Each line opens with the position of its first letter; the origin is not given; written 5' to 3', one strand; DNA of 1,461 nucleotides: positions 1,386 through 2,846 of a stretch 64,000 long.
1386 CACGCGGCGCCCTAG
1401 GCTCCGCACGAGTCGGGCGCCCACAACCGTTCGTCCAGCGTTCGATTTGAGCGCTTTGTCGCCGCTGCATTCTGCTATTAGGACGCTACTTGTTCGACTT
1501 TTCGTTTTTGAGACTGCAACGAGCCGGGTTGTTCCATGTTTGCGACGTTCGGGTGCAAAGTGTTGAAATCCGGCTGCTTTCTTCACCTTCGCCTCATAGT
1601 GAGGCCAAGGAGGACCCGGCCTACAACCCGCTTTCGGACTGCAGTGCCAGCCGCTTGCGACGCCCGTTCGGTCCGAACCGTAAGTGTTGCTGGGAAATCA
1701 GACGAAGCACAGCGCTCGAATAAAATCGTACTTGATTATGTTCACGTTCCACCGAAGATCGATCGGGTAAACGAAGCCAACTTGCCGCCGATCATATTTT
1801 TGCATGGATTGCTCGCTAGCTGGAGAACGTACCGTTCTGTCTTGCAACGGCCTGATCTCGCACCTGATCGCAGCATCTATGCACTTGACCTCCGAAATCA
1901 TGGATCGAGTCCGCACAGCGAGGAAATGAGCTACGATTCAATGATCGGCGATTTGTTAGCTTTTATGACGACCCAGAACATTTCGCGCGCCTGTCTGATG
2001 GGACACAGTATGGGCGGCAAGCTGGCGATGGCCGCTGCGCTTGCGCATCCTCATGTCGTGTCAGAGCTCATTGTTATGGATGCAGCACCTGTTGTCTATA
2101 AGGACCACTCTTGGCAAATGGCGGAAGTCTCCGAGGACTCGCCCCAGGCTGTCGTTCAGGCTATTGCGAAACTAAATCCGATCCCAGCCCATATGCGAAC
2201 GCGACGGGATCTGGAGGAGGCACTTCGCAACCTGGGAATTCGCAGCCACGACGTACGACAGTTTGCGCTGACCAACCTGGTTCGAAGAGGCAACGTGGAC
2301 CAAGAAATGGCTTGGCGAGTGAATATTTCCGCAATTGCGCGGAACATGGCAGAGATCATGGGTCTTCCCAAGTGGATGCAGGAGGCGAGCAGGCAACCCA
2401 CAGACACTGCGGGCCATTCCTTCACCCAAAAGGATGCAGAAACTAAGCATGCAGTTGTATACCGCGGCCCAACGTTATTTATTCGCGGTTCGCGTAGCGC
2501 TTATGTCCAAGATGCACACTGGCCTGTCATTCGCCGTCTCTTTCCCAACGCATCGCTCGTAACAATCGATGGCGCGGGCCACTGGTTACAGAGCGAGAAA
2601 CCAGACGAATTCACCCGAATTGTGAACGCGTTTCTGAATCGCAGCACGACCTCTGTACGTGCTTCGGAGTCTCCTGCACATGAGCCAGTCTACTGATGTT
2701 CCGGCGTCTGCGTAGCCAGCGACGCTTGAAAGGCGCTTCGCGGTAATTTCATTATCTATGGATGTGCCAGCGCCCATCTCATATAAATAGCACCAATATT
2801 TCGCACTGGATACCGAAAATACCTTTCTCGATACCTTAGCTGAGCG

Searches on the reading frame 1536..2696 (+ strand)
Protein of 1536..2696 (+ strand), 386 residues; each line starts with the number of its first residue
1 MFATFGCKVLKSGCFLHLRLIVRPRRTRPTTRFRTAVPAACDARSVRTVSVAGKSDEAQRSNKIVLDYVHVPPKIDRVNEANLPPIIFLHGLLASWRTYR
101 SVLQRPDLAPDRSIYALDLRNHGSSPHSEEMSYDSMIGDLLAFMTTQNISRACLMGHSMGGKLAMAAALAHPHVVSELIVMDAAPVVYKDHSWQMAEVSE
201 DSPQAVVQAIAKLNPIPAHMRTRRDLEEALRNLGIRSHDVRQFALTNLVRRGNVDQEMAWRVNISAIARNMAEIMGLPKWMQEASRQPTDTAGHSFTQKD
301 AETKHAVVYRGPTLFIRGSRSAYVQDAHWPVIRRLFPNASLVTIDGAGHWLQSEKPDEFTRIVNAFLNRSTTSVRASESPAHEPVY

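Call 14: search_protein_families(library=pfam, proteins=[window:1536-2696:+], max_evalue=0.001)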
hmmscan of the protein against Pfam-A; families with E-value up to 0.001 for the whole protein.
window:1536-2696:+ (386 aa): 6 families
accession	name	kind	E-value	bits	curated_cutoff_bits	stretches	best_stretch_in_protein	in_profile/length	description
PF00561.26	Abhydrolase_1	-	1.6e-28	100.5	25.8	1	84-356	1-245/245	alpha/beta hydrolase fold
PF12697.13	Abhydrolase_6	-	3.4e-19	70.8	26.3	1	86-360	1-215/217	Alpha/beta hydrolase family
PF12146.15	Hydrolase_4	-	2.2e-11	43.9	27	1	86-201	7-118/239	Serine aminopeptidase, S33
PF07819.20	PGAP1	-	4.2e-06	27.1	24.3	1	85-190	6-133/233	PGAP1-like alpha/beta domain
PF00975.26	Thioesterase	-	0.00034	21.4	26.4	1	89-231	6-150/226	Thioesterase domain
PF07224.18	Chlorophyllase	-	0.00083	18.7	26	0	144-173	110-139/301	Chlorophyllase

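Call 16: find_encoding_contigs(protein=window:1536-2696:+, flank=1000, max_places=3)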
Protein window:1536-2696:+ (386 aa): 6 contigs read that carry it; 3 places shown.
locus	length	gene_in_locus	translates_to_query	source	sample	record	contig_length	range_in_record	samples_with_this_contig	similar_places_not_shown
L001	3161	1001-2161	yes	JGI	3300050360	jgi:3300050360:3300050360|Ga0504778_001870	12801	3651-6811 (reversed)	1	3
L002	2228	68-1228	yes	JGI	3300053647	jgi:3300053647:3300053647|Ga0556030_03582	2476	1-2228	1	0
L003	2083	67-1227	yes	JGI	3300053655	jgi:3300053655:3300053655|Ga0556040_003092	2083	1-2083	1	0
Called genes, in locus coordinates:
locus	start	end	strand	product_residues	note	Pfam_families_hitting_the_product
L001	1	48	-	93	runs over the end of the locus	-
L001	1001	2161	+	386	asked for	PF00561:Abhydrolase_1, PF07819:PGAP1 (faint), PF12146:Hydrolase_4, PF12697:Abhydrolase_6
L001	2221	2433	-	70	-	-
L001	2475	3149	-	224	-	PF00318:Ribosomal_S2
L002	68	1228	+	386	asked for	PF00561:Abhydrolase_1, PF07819:PGAP1 (faint), PF12146:Hydrolase_4, PF12697:Abhydrolase_6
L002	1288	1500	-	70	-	-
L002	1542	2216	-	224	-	PF00318:Ribosomal_S2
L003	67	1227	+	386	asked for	PF00561:Abhydrolase_1, PF07819:PGAP1 (faint), PF12146:Hydrolase_4, PF12697:Abhydrolase_6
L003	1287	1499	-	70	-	-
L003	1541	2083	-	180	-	?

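Call 38: list_cluster_members(proteins=[window:1536-2696:+, window:3010-3684:-, P0001])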
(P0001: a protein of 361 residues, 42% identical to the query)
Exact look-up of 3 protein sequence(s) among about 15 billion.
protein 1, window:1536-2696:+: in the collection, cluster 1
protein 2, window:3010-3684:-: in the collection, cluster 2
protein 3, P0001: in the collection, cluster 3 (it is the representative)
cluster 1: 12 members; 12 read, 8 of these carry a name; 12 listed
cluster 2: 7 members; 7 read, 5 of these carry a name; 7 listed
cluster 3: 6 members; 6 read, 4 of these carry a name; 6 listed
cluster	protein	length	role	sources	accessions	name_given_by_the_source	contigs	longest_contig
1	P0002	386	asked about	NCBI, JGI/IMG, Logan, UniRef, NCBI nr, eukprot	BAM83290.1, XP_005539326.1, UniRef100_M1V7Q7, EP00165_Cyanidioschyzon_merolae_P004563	unknown hydrolase [Cyanidioschyzon merolae strain 10D] | esterase | AB hydrolase-1 domain-containing protein n=1 Tax=Cyanidioschyzon merolae (strain ...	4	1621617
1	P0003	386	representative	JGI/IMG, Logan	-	esterase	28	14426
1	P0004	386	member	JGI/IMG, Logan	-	esterase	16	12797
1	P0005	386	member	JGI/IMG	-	esterase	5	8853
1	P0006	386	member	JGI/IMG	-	esterase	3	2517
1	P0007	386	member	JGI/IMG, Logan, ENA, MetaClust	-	\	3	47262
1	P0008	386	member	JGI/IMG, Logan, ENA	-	esterase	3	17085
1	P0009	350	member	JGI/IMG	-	esterase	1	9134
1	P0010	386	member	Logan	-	-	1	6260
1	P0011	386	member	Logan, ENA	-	-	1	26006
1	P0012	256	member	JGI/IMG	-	-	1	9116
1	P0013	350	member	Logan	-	-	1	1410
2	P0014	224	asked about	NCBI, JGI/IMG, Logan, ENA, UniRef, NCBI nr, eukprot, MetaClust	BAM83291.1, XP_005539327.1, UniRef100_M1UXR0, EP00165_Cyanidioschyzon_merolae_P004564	mitochondrial ribosomal protein S2, mitochondrial precursor [Cyanidioschyzon merolae ... | small subunit ribosomal protein S2 | Mitochondrial ribosomal protein S2, mitochondrial n=1 Tax=Cyanidioschyzon merolae (strain ...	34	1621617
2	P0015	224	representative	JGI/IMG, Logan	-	small subunit ribosomal protein S2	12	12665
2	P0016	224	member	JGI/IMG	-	small subunit ribosomal protein S2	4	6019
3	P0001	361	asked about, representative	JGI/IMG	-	hypothetical protein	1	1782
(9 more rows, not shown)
